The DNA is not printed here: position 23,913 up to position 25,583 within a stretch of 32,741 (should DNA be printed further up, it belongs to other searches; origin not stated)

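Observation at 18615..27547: Three collinear paralogues of an unassigned ~450-465 aa GT-B-like protein interleaved with cytidine-nucleotide sugar genes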

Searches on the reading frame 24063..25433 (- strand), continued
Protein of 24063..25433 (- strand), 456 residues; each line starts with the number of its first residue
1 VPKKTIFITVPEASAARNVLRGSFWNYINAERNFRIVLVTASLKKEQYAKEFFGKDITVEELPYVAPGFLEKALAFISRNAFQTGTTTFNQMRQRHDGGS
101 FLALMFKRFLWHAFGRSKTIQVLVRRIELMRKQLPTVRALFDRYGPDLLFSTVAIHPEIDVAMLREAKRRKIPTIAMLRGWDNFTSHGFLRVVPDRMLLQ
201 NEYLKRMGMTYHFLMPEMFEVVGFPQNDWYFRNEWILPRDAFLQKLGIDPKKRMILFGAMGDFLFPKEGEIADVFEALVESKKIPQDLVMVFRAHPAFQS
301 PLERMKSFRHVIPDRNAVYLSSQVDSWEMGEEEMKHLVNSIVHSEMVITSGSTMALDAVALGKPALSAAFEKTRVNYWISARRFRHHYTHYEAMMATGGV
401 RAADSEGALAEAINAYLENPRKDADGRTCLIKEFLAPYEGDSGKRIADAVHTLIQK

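Call 31: fold_search(model_id=the predicted structure, library=pdb)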
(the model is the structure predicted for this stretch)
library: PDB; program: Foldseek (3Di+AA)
matches with E <= 10: 1614; with E <= 0.001: 327
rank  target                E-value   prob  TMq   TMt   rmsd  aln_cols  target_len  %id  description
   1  1f6d_A                4.6e-14  1.00  0.52  0.62   7.6       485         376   14  THE STRUCTURE OF UDP-N-ACETYLGLUCOSAMINE 2-EPIMERASE FROM E. COLI. (released 2000-12-13)
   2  3beo_A                2.4e-13  1.00  0.54  0.63   8.0       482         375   12  A Structural Basis for the allosteric regulation of non-hydrolyzing UDP-GlcNAc 2-epimerases (released 2008-02-19)
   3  1f6d_C                6.0e-13  1.00  0.54  0.65   6.7       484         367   14  THE STRUCTURE OF UDP-N-ACETYLGLUCOSAMINE 2-EPIMERASE FROM E. COLI. (released 2000-12-13)
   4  3dzc_A                6.7e-13  1.00  0.54  0.64   8.6       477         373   13  2.35 Angstrom resolution structure of WecB (VC0917), a UDP-N-acetylglucosamine 2-epimerase from Vibrio cholerae. (released 2008-08-12)
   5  1f6d_B                1.1e-12  1.00  0.54  0.65   6.7       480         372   12  THE STRUCTURE OF UDP-N-ACETYLGLUCOSAMINE 2-EPIMERASE FROM E. COLI. (released 2000-12-13)
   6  1f6d_D                1.1e-12  1.00  0.53  0.62   7.5       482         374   15  THE STRUCTURE OF UDP-N-ACETYLGLUCOSAMINE 2-EPIMERASE FROM E. COLI. (released 2000-12-13)
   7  7vz6_A                2.1e-12  1.00  0.58  0.68   5.7       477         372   14  The crystal structure of Non-hydrolyzing UDPGlcNAc 2-epimerase in complex with UDP-glucose (released 2022-11-16)
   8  5dld                  2.2e-12  1.00  0.55  0.64   7.4       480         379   14  Crystal Structure of a UDP-N-acetylglucosamine 2-epimerase from Burkholderia vietnamiensis complexed with UDP-GlcNAc and (released 2015-09-30)
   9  7vz6_F                3.0e-12  1.00  0.55  0.66   6.5       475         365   14  The crystal structure of Non-hydrolyzing UDPGlcNAc 2-epimerase in complex with UDP-glucose (released 2022-11-16)
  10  7vza_F                3.7e-12  1.00  0.54  0.67   6.6       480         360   14  The crystal structure of Non-hydrolyzing UDPGlcNAc 2-epimerase in complex with UDP (released 2022-11-16)
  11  3ot5_A                4.4e-12  1.00  0.56  0.67   6.5       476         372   13  2.2 Angstrom Resolution Crystal Structure of putative UDP-N-acetylglucosamine 2-epimerase from Listeria monocytogenes (released 2010-09-22)
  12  1v4v_B                5.8e-12  1.00  0.53  0.63   7.3       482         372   13  Crystal Structure Of UDP-N-Acetylglucosamine 2-Epimerase From Thermus Thermophilus HB8 (released 2003-12-02)
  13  7vz6_E                6.2e-12  1.00  0.57  0.69   6.0       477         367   13  The crystal structure of Non-hydrolyzing UDPGlcNAc 2-epimerase in complex with UDP-glucose (released 2022-11-16)
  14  7vyy_A                6.5e-12  1.00  0.55  0.67   6.2       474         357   14  The crystal structure of Non-hydrolyzing UDPGlcNAc 2-epimerase (released 2022-11-16)
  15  7vz6_H                6.5e-12  1.00  0.55  0.66   6.9       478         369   13  The crystal structure of Non-hydrolyzing UDPGlcNAc 2-epimerase in complex with UDP-glucose (released 2022-11-16)
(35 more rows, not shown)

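Call 32: search_solved_structures(query=A1, max_evalue=10, show_alignments=4)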
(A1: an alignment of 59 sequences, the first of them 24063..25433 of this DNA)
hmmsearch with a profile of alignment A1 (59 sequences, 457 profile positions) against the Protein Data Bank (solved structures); distinct sequences matched with E-value up to 10: 8.
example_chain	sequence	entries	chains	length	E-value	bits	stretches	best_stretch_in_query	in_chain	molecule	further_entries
8va1_A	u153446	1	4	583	2.6e-05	26.3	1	211-372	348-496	Teichoic acid ribitol-phosphate polymerase TarL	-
9wde_A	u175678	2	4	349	0.02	16.7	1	131-274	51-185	Processive diacylglycerol beta-glucosyltransferase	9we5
8qoy_A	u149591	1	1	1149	0.28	13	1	337-372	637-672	TagF-like capsule polymerase Cps3D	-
9fov_A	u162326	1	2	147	0.44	12.3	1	21-82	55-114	Tryparedoxin, putative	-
8a22_Bu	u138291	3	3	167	0.5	12.2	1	113-154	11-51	mS23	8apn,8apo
1tzb_A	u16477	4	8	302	0.53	12.1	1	105-178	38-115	glucose-6-phosphate isomerase, conjectural | glucose-6-phosphate isomerase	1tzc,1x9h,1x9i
9vgj_A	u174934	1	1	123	0.91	11.3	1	313-367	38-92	AlBeta86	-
8hkx_AS2P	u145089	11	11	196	1.1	11.1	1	111-176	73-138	30S ribosomal protein S2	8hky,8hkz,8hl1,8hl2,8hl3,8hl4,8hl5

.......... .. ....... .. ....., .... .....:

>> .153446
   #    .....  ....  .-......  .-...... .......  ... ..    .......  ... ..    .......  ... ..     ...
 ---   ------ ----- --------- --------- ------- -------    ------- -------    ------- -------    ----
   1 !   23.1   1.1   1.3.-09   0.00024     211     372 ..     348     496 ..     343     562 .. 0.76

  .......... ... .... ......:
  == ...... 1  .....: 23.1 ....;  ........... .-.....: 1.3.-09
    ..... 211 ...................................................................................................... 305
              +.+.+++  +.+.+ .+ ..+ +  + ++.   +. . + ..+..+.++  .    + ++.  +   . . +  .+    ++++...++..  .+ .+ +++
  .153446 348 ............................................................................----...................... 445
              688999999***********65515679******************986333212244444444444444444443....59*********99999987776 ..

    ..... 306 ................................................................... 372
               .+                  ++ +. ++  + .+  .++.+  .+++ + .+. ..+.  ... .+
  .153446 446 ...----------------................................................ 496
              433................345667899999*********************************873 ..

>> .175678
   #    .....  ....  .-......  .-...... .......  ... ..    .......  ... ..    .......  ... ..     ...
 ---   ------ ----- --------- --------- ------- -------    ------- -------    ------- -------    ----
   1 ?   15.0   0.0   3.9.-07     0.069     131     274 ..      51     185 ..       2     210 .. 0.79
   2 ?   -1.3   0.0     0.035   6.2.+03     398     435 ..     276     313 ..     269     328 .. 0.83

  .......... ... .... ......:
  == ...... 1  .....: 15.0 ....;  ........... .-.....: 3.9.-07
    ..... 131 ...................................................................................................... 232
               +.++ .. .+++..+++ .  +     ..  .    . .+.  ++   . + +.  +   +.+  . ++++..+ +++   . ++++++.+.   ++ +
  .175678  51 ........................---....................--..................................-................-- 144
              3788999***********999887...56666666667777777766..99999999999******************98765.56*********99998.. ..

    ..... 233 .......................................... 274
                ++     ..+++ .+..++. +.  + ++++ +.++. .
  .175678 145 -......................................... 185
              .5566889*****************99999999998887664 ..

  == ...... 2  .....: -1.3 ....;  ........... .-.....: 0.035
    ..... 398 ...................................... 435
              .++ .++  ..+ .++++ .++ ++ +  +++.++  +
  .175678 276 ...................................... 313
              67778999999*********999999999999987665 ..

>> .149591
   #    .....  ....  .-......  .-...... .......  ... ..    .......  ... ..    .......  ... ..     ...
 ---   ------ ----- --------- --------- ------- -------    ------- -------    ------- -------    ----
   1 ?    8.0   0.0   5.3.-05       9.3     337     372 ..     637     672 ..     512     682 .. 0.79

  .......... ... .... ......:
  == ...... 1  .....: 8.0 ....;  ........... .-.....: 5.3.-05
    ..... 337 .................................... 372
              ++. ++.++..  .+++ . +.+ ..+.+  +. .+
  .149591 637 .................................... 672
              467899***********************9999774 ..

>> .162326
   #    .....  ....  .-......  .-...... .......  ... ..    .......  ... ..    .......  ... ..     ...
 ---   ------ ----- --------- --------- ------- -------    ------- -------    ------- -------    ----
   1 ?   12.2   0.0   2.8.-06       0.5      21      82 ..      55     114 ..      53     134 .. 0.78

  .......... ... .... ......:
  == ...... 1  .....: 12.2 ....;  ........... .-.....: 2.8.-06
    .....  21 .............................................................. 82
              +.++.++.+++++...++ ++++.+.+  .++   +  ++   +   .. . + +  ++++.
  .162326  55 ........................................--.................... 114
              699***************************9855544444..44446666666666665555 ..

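Call 34: find_related_loci(query=A2, collection=genome_contigs, flank=10000)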
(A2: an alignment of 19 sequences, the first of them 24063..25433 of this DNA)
Query A2 (456 aa) in genome_contigs; peptide patterns used: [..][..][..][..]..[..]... (x = any residue, [..] = any of these).
128 stretches matched a pattern; 116 encode a relative of the query (tblastn E <= 1e-3); the best 80 are kept; 80 distinct loci.
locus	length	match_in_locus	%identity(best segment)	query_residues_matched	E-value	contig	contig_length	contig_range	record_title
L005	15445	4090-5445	48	4-456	1e-139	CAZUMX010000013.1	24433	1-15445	MAG TPA_asm: uncultured Candidatus Saccharibacteria bacterium isolate SRP278252_co2_168 genome assembly, contig: NODE_40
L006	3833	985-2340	47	4-456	1e-139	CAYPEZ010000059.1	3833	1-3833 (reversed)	MAG TPA_asm: uncultured Candidatus Saccharibacteria bacterium isolate SRP257259_co1_388 genome assembly, contig: NODE_45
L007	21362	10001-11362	40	1-455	1e-112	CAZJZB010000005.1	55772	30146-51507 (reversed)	MAG TPA_asm: uncultured Candidatus Saccharibacteria bacterium isolate SRP178908_co1_146 genome assembly, contig: NODE_27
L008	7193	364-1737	37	4-456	4e-99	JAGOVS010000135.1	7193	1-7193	MAG: Bacteriovorax sp. isolate Gw_Eff_bin_80 Gw_Eff_31028_length_7193_cov_8.868525, whole genome shotgun sequence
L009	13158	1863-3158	35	4-450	1e-81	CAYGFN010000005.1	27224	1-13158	MAG TPA_asm: uncultured Candidatus Saccharibacteria bacterium isolate ERP113451_co3_115 genome assembly, contig: NODE_12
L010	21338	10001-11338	33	1-445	2e-80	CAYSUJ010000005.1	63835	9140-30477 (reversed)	MAG TPA_asm: uncultured Candidatus Saccharibacteria bacterium isolate SRP173033_co1_92 genome assembly, contig: NODE_580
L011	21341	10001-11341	31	2-450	6e-68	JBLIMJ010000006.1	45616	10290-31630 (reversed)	MAG: Acidimicrobiales bacterium isolate 3300053785_92 Ga0535658_0001087, whole genome shotgun sequence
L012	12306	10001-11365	29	4-454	3e-64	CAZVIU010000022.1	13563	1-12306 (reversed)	MAG TPA_asm: uncultured Gammaproteobacteria bacterium isolate binchicken_co21_267 genome assembly, contig: NODE_3120_len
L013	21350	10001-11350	29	4-454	4e-60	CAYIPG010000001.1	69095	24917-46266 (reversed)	MAG TPA_asm: uncultured Candidatus Saccharibacteria bacterium isolate ERP119705_co3_289 genome assembly, contig: NODE_25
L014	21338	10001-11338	30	4-450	7e-60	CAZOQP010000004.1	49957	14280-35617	MAG TPA_asm: uncultured Candidatus Saccharibacteria bacterium isolate SRP136066_co1_228 genome assembly, contig: NODE_44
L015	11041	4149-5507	29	3-450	6e-59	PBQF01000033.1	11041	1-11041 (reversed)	MAG: Parcubacteria group bacterium isolate NP996 MHASMcontig_345710, whole genome shotgun sequence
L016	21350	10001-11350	26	4-450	8e-59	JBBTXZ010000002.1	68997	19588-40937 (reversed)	MAG: Patescibacteria group bacterium isolate H51-bin030_1 H51_bin030_1_000000000002, whole genome shotgun sequence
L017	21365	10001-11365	28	1-455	4e-58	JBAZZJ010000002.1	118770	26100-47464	MAG: Candidatus Paceibacterota bacterium isolate SO_2017_GW3_13 scaffold_179_c1_OW296A_2017, whole genome shotgun sequen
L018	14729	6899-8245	29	4-453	3e-60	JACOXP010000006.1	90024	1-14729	MAG: Candidatus Harrisonbacteria bacterium isolate NC_groundwater_156_Ag_S-0.1um_44_12 S4_GD2017_2_S1_scaffold_137, whol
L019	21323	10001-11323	30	4-447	2e-57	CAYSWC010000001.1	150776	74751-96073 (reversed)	MAG TPA_asm: uncultured Candidatus Saccharibacteria bacterium isolate SRP178908_co1_13 genome assembly, contig: NODE_35_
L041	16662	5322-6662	37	4-449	5e-81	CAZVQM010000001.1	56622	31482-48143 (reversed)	MAG TPA_asm: uncultured Candidatus Saccharibacteria bacterium isolate SRP050083_co1_421 genome assembly, contig: NODE_12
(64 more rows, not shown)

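Call 40: search_protein_representatives(alignment_id=A1)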
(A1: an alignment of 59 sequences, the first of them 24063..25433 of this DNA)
Query: 59 sequences, 457 profile positions. Proteins with E-value up to 0.001 (for the whole library): 13217; up to 1e-10: 6635; up to 1e-30: 3061. The best 150 are listed.
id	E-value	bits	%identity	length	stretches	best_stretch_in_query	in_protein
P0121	3.1e-293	988.7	-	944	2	1-455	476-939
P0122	3.4e-238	807.2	-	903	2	1-452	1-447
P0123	8.2e-219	743.3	-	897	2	2-455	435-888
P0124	1.9e-195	666.3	-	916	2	2-452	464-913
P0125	4.7e-183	625.4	-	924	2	2-455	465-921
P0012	4.7e-181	618.9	-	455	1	1-454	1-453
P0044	1.3e-176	604.3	-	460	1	1-456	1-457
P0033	5.4e-168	575.8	-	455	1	1-453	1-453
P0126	6.4e-167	572.3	-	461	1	1-454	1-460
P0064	3.6e-166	569.8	-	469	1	2-456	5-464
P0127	3.9e-166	569.7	-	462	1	1-455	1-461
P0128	5.5e-166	569.2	-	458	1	1-455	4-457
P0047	1.6e-164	564.4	-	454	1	1-455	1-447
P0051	3.0e-163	560.2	-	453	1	4-453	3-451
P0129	8.7e-161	552.0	-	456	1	1-452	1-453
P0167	1.1e-132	459.4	-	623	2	2-455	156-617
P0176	6.1e-130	450.3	-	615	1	1-453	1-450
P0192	9.5e-128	443.1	-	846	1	1-454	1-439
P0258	2.4e-118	412.1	-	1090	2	2-455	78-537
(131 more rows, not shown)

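Call 58: search_protein_families(library=pfam, proteins=[P0121, P0122, P0167, P0176, P0192, P0258], max_evalue=0.001)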
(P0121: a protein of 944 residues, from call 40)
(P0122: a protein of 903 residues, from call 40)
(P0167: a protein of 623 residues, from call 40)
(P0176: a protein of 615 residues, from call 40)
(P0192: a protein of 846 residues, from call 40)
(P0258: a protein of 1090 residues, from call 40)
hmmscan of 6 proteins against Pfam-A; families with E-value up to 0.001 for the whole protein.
P0121 (944 aa): 1 family
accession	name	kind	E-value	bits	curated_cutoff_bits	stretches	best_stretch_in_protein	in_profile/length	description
PF04464.20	Glyphos_transf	-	2.9e-24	86.1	22.1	2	186-450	135-366/367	CDP-Glycerol:Poly(glycerophosphate) glycerophosphotransferase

P0122 (903 aa): 0 families

P0167 (623 aa): 1 family
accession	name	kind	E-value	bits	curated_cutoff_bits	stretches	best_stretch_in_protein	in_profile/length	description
PF04464.20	Glyphos_transf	-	2.2e-10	40.5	22.1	1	350-417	134-200/367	CDP-Glycerol:Poly(glycerophosphate) glycerophosphotransferase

P0176 (615 aa): 1 family
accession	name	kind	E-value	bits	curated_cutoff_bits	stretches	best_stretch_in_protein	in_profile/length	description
PF04464.20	Glyphos_transf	-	0.0009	18.7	22.1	0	211-443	155-361/367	CDP-Glycerol:Poly(glycerophosphate) glycerophosphotransferase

P0192 (846 aa): 2 families
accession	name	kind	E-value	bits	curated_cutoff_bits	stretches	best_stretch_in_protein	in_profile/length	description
PF04464.20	Glyphos_transf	-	3.6e-14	52.9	22.1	1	183-435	136-365/367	CDP-Glycerol:Poly(glycerophosphate) glycerophosphotransferase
PF13489.12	Methyltransf_23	-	4.6e-08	33.4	27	1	571-722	10-162/164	Methyltransferase domain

P0258 (1090 aa): 1 family
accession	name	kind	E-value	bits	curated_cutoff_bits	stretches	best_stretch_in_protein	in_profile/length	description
PF02350.25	Epimerase_2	-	0.00015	21.2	30.6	0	300-453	149-289/347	UDP-N-acetylglucosamine 2-epimerase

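Call 63: search_protein_families(library=ncbifam, alignment_id=A1, max_evalue=0.001)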
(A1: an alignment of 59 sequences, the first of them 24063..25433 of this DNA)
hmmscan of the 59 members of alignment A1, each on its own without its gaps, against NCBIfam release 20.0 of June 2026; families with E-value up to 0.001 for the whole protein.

A. member 1, window:24063-25433:- (456 aa): 1 family
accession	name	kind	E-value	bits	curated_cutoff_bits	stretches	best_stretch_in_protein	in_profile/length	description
NF046086.1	BFO_1060_trans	domain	5.2e-08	32.4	200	0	283-454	216-364/365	BFO_1060 family glycosyltransferase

B. families by the number of members that match (of 59 scanned): 6 families
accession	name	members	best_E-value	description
NF046086.1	BFO_1060_trans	56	6e-18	BFO_1060 family glycosyltransferase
TIGR04396.2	surf_polysacc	11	7.4e-07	surface carbohydrate biosynthesis protein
NF041713.1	Tar_polymTarL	2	0.00011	teichoic acid ribitol-phosphate polymerase TarL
TIGR03568.1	NeuC_NnaA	2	0.00033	UDP-N-acetylglucosamine 2-epimerase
NF010135.0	PRK13609.1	1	0.00012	diglucosyl diacylglycerol synthase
NF041711.1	TagprimaseTarB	1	0.00019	teichoic acid glycerol-phosphate primase TarB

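Call 76: find_encoding_contigs(protein=window:24063-25433:-, flank=1000, max_places=2)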
Protein window:24063-25433:- (456 aa): no gene with exactly this product is on record in the collection.

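Call 83: search_dna_similar(query=window:24063-25433:-, collection=plasmids, mode=protein, max_evalue=0.001, max_rows=15)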
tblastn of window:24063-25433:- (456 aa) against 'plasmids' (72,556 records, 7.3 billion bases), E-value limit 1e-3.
Records with a match: 2; places in all: 2; records where one place covers at least 80% of the query: 0.
Best place of each record, by identity: <60% 2.
By first word of the organism name: Rhizobium 1; Peribacillus 1.
By predicted mobility (MOB-suite, as given by PLSDB): non-mobilizable 2.
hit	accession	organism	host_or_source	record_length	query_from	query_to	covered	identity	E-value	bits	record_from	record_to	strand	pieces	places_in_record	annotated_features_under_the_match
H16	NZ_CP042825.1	Rhizobium sp. WL3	Wheat,phyllosphere swab,leaves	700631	114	455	75%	25.7%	2e-17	93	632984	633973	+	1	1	hypothetical protein | NAD-dependent epimerase/dehydratase family protein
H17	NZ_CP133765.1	Peribacillus sp. R9-11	sediment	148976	105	377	60%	23.4%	5e-5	54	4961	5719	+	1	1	spore coat protein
